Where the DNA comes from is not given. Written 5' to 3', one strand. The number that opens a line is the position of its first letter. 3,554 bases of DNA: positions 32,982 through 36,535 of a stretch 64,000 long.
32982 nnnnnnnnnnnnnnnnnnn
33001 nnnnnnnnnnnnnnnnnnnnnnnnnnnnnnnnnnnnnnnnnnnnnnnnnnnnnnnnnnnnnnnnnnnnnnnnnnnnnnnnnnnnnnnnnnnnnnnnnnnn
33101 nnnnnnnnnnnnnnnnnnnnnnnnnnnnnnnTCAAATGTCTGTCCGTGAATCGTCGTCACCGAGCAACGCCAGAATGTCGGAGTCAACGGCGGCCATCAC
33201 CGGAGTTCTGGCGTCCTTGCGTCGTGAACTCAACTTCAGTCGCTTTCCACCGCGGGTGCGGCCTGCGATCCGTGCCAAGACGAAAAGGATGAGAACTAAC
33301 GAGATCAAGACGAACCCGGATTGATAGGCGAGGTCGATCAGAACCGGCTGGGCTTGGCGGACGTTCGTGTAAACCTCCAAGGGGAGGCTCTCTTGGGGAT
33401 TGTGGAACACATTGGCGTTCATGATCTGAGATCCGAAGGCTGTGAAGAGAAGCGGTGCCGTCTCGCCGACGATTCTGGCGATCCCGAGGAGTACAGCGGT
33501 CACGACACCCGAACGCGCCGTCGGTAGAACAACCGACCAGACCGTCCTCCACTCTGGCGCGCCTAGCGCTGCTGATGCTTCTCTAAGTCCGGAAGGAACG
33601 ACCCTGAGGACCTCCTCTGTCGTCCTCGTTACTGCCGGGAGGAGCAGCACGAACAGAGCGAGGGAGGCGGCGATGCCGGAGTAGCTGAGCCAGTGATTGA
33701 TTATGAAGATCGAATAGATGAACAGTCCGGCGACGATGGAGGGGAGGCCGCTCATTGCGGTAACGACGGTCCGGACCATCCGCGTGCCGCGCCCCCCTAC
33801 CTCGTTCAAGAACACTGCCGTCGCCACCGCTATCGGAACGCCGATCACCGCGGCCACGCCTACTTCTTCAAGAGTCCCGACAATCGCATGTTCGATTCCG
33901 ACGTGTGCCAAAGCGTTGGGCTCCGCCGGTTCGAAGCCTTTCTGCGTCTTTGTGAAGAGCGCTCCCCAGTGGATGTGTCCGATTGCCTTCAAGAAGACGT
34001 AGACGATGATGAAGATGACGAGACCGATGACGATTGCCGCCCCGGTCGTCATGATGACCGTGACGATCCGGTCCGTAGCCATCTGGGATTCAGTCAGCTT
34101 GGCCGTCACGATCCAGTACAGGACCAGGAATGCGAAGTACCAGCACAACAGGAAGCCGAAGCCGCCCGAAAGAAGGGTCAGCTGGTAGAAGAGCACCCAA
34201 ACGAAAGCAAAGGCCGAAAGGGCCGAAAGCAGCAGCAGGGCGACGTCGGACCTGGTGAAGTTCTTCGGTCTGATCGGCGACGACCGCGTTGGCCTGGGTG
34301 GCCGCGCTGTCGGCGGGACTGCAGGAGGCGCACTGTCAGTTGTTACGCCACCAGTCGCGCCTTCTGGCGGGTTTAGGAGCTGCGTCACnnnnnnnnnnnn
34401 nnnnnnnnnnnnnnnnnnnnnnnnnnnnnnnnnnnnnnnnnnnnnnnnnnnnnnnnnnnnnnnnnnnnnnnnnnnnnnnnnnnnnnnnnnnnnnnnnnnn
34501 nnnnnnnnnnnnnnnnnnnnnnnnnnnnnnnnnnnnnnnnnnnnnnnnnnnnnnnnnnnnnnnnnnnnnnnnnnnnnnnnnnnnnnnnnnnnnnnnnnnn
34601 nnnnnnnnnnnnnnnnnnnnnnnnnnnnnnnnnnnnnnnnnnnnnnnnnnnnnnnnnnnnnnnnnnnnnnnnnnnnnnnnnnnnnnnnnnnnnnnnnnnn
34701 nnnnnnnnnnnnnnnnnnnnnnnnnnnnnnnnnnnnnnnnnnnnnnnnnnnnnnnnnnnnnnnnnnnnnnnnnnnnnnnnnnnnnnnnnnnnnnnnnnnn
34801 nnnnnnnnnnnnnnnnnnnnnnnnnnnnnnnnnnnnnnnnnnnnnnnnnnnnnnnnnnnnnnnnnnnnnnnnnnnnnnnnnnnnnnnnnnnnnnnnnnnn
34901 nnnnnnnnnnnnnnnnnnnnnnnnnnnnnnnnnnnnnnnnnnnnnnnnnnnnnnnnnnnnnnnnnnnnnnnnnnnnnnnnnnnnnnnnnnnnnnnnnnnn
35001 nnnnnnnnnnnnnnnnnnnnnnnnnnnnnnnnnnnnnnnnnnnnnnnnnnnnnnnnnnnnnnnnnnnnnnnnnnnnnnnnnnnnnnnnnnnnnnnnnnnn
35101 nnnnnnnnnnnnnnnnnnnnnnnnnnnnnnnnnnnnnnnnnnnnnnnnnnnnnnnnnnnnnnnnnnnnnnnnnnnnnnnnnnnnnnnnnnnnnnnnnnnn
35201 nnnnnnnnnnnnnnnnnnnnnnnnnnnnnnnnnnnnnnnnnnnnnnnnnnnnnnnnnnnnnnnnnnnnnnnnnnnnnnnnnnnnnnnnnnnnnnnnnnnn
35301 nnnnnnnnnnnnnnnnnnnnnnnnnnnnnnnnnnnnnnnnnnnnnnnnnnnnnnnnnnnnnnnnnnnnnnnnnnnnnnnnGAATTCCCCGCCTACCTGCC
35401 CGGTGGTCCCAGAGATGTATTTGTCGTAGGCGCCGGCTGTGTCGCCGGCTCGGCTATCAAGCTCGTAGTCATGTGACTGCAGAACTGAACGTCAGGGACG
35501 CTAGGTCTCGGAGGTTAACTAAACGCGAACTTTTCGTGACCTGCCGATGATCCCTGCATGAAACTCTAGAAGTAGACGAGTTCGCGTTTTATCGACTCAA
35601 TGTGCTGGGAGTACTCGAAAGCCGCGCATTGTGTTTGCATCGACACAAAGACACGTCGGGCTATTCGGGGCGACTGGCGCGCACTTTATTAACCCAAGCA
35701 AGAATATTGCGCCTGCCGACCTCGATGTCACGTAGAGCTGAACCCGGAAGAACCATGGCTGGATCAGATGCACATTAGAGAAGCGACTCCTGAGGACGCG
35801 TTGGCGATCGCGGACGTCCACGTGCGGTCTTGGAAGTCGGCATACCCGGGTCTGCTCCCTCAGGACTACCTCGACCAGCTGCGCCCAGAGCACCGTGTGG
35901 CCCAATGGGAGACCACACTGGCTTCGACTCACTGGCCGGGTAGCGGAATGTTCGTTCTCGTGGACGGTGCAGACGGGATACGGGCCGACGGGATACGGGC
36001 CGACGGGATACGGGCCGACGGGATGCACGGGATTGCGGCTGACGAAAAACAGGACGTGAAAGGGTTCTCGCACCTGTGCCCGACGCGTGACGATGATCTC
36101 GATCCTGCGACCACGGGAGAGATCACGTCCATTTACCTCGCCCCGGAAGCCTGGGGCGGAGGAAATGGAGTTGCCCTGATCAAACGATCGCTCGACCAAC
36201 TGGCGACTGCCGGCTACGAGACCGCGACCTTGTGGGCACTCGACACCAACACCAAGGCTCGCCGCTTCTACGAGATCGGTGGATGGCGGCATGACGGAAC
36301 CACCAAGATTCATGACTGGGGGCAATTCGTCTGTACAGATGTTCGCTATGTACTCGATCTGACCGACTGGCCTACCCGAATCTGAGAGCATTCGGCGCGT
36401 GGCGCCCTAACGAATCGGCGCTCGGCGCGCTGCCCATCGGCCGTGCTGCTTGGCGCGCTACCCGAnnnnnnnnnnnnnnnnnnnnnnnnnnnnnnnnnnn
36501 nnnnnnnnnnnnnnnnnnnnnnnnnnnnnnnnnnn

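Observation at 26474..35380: Extended pst operon: pstCAB followed by two C-terminally anchored PstS-family proteins, the sortase-like gene and a lipoprotein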

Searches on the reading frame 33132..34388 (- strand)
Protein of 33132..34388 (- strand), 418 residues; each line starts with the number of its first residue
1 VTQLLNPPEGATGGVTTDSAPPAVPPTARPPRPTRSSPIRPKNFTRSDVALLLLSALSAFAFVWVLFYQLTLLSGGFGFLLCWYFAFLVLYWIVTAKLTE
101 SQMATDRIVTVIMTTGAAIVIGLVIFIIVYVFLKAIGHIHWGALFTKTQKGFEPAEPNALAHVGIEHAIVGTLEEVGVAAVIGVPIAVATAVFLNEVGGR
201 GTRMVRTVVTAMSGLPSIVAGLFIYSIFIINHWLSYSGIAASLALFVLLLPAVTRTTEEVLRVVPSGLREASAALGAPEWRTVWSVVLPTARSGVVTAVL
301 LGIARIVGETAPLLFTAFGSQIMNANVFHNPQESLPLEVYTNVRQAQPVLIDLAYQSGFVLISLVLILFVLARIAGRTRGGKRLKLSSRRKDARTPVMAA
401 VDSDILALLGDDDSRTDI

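Call 3: search_protein_families(library=pfam, proteins=[window:33132-34388:-], max_evalue=0.01)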
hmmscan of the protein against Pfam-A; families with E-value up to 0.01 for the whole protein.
window:33132-34388:- (418 aa): 1 family
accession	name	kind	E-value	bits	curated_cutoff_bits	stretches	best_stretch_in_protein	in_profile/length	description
PF00528.27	BPD_transp_1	-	6.9e-21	75.2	26.4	1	183-371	1-174/184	Binding-protein-dependent transport system inner membrane component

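Call 4: search_protein_families(library=ncbifam, proteins=[window:33132-34388:-], max_evalue=0.01)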
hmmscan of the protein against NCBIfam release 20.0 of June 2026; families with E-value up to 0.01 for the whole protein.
window:33132-34388:- (418 aa): 18 families
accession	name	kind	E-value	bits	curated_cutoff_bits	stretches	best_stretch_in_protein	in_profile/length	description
TIGR00974.1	3a0107s02c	equivalog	6.1e-69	232.2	193.45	1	107-377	2-268/272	phosphate ABC transporter permease PstA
NF008430.0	PRK11268.1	equivalog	3.5e-44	151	439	1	105-375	26-289/295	phosphate ABC transporter permease PstA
TIGR02138.1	phosphate_pstC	equivalog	2.8e-37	128.4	196.45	1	107-374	2-290/296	phosphate ABC transporter permease subunit PstC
NF008435.0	PRK11275.1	equivalog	1.6e-17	63.5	502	2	239-372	171-298/319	phosphate ABC transporter permease PstC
TIGR02141.1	modB_ABC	equivalog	1.8e-15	57.1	182.6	1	177-370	8-202/208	molybdate ABC transporter permease subunit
TIGR01581.1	Mo_ABC_porter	hypoth_equivalog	3.1e-13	49.7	210.3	1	165-370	19-224/225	ABC transporter permease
TIGR00969.1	3a0106s02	subfamily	1.2e-11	44.6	240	1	123-372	22-266/272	sulfate ABC transporter permease subunit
NF038017.1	ABC_perm1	subfamily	1.3e-11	44.8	100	1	178-310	7-143/184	ABC transporter permease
TIGR02139.1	permease_CysT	equivalog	1.5e-09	37.9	246.1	1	167-317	50-211/265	sulfate ABC transporter permease subunit CysT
NF006939.0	PRK09421.1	equivalog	7e-09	35.4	262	1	169-345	12-192/230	molybdate ABC transporter permease subunit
TIGR02140.1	permease_CysW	equivalog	5.5e-08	32.6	329.1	1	119-371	4-251/261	sulfate ABC transporter permease subunit CysW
TIGR03255.1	PhnV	equivalog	4.6e-07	29.8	358.7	1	113-311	16-214/270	2-aminoethylphosphonate ABC transport system, membrane component PhnV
NF008208.0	PRK10971.1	equivalog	2.3e-06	27.3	415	1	173-317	64-219/277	sulfate/thiosulfate ABC transporter permease CysT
NF043074.1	MMSYN1_0196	equivalog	5.5e-05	22.6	350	1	112-303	18-203/277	spermidine/putrescine ABC transporter permease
TIGR03416.1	ABC_choXWV_perm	equivalog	5.9e-05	22.7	363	1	172-299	95-211/267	choline ABC transporter permease subunit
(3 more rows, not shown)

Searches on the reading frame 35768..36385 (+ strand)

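Call 77: search_protein_families(library=pfam, proteins=[window:35768-36385:+], max_evalue=0.00001)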
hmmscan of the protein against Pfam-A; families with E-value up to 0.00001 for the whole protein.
window:35768-36385:+ (205 aa): 1 family
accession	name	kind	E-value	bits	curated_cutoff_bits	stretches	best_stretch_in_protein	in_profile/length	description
PF00583.31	Acetyltransf_1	-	9e-10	39.3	20.7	1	83-169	30-113/116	Acetyltransferase (GNAT) family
